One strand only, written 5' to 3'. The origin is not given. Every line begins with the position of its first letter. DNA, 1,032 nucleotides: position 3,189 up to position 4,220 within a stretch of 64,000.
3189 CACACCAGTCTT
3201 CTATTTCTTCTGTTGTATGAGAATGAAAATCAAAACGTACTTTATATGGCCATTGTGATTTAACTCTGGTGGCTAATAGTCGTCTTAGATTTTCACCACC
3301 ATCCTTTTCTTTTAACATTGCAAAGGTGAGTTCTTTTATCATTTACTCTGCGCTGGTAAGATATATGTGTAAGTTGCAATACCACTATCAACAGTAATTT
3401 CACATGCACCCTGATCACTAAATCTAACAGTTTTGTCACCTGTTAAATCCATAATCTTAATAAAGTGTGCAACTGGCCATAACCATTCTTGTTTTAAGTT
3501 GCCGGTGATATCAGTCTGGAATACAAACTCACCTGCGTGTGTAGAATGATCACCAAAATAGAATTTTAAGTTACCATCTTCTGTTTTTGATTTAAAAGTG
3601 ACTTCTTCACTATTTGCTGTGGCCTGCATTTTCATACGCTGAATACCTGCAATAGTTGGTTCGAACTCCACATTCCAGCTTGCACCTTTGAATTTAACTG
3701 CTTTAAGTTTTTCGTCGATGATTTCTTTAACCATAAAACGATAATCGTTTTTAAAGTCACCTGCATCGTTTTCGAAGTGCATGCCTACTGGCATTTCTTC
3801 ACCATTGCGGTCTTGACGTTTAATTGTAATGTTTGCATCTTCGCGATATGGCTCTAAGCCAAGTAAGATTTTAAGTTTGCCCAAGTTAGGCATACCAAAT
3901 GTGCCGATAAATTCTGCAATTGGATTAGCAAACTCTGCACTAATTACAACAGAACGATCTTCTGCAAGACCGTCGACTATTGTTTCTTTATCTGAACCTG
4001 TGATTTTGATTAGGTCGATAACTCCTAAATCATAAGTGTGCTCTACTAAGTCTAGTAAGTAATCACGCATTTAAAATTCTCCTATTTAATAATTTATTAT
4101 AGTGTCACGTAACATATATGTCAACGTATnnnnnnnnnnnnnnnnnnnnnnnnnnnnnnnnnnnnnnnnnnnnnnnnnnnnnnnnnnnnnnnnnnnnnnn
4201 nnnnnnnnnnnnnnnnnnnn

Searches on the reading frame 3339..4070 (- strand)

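Call 62: search_protein_families(library=phrogs, proteins=[window:3339-4070:-], max_evalue=0.00001)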
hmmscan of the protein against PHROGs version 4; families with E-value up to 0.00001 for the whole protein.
window:3339-4070:- (243 aa): 1 family
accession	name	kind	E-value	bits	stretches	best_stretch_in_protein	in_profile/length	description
phrog_12062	-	unknown function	9e-32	111.3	1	1-240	3-244/245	-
